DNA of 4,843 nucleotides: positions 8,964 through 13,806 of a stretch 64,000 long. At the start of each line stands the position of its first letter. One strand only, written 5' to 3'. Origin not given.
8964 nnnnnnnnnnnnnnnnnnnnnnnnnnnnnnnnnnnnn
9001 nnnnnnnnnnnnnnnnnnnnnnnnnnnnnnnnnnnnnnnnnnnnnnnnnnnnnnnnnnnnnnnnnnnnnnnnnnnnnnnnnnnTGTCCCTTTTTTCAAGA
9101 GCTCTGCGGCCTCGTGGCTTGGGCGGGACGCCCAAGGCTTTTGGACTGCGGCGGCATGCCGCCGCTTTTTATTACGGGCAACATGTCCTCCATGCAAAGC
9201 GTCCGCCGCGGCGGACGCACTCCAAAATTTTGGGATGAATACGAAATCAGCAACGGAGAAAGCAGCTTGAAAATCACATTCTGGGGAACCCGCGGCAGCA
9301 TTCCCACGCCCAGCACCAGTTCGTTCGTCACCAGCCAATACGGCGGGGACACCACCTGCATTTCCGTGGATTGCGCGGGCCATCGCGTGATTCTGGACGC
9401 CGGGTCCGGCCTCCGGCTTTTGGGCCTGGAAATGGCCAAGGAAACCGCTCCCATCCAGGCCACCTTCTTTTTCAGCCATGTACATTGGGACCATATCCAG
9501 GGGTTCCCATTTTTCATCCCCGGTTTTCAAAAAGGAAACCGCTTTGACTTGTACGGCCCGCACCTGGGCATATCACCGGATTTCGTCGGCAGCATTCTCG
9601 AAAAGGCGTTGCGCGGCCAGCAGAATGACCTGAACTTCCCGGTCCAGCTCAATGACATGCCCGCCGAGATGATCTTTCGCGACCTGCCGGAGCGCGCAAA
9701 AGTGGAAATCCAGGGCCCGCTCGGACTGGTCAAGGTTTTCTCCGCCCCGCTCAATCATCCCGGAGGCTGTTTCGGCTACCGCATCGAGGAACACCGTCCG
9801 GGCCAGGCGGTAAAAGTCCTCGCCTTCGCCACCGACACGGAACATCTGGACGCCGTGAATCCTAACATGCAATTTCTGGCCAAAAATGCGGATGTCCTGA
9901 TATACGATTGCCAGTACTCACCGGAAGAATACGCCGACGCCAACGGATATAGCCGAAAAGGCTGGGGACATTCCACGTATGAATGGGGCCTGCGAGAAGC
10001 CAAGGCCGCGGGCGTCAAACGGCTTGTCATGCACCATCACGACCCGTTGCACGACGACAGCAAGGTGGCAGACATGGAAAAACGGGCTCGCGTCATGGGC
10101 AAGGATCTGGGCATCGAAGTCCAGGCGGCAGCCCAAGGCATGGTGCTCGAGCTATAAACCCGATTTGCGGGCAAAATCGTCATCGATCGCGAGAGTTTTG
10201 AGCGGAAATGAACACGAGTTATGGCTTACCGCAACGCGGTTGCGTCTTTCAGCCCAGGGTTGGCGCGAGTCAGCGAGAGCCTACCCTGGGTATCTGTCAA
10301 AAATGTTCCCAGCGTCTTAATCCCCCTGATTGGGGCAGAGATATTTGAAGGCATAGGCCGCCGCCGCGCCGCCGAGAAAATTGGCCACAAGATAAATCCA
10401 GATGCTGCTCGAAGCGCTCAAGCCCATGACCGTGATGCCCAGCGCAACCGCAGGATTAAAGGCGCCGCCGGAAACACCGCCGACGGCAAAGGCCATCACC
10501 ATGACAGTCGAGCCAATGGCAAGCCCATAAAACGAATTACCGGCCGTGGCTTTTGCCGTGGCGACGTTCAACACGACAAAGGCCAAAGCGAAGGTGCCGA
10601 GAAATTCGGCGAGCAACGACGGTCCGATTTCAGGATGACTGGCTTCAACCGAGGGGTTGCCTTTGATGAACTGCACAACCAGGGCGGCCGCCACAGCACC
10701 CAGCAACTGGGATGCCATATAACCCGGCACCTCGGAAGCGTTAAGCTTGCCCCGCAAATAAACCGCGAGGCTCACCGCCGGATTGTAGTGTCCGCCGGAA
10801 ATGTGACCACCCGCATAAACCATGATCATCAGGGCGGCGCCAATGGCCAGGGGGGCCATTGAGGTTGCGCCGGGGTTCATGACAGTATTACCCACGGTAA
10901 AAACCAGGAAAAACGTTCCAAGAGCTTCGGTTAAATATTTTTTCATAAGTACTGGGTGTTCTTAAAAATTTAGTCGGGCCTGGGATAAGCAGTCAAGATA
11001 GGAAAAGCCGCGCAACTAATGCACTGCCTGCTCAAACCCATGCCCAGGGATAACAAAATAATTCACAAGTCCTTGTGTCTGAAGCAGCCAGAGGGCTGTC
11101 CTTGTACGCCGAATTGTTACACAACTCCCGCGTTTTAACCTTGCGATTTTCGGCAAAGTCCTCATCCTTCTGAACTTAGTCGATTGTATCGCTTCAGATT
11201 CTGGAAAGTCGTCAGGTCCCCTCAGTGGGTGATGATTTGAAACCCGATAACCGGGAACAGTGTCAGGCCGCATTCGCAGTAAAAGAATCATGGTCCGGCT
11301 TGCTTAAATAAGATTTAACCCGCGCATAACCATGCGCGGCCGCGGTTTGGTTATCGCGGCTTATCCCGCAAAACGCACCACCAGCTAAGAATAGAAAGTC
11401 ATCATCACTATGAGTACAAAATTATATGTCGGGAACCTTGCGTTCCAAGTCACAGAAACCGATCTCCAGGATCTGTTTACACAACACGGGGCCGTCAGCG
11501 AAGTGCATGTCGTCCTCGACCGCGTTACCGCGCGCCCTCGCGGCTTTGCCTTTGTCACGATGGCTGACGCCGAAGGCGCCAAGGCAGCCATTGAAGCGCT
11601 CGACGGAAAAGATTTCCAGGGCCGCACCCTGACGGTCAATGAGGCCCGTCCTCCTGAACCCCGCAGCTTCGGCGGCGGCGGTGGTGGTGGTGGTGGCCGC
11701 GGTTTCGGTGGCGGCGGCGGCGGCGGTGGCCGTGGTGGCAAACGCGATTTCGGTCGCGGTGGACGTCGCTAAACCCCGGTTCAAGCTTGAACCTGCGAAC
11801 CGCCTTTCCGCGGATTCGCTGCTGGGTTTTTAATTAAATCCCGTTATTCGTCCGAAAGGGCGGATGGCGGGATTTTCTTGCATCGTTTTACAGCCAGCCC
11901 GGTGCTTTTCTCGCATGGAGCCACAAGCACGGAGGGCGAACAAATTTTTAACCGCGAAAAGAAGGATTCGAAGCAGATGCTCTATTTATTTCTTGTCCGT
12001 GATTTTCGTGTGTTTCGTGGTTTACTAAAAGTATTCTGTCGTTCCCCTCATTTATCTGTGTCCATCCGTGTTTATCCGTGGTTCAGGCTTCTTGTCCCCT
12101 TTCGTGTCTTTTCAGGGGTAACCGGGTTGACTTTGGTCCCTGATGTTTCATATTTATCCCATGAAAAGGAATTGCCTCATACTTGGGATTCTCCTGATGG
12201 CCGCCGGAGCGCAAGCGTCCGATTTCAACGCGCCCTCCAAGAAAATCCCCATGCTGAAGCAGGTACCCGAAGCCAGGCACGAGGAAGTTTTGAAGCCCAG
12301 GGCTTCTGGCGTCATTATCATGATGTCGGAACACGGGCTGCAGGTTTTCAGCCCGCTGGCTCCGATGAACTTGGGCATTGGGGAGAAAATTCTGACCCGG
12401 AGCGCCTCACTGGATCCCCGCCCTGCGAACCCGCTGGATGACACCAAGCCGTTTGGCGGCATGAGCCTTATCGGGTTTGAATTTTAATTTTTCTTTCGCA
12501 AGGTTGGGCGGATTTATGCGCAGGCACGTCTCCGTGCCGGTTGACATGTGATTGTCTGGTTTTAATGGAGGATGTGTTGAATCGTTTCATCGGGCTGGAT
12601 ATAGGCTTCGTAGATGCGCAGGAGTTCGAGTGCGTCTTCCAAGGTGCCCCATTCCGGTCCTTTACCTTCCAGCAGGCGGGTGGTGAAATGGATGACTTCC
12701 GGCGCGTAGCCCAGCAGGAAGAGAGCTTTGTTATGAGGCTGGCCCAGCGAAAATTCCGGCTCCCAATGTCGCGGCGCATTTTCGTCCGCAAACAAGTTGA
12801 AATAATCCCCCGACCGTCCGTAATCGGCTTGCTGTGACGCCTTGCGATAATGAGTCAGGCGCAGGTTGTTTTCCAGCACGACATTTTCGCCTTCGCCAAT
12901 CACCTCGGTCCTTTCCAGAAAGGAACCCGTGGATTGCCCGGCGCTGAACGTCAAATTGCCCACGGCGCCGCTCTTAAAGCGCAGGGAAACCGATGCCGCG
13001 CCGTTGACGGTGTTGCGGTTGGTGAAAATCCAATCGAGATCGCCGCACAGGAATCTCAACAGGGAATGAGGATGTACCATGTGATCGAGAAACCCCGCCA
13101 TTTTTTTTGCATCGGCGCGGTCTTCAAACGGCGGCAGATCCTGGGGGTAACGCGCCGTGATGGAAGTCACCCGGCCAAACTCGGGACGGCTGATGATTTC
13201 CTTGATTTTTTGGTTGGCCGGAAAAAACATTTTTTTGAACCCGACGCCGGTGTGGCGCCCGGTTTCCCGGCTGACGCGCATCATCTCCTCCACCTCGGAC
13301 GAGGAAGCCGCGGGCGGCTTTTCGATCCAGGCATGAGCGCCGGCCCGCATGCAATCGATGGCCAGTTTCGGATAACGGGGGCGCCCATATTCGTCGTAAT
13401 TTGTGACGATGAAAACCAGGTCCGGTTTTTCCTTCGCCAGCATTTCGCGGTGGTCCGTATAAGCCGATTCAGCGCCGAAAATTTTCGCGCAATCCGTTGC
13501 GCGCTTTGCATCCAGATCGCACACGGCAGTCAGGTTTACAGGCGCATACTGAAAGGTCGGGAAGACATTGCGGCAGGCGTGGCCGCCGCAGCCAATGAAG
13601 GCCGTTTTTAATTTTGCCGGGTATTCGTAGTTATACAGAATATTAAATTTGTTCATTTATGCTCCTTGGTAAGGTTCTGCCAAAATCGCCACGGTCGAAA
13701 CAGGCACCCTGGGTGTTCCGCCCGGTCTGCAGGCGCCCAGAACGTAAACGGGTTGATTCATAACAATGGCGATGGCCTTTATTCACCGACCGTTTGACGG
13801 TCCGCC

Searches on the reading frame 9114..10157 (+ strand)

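Call 81: search_protein_families(library=pfam, proteins=[window:9114-10157:+], max_evalue=0.00001)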
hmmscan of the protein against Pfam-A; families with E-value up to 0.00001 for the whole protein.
window:9114-10157:+ (347 aa): 1 family
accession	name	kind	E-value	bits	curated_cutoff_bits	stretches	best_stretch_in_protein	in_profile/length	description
PF12706.13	Lactamase_B_2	-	2.3e-15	57.2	27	1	90-309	1-200/200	Beta-lactamase superfamily domain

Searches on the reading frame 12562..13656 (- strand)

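Call 81: search_protein_families(library=pfam, proteins=[window:12562-13656:-], max_evalue=0.00001)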
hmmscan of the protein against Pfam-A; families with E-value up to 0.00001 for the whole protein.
window:12562-13656:- (364 aa): 2 families
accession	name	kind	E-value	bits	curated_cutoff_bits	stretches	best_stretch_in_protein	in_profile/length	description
PF01408.29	GFO_IDH_MocA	-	7.1e-16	59.4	24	1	17-140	2-120/120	Oxidoreductase family, NAD-binding Rossmann fold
PF22725.1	GFO_IDH_MocA_C3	-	8.3e-13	48.9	27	1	149-255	2-119/124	GFO/IDH/MocA C-terminal domain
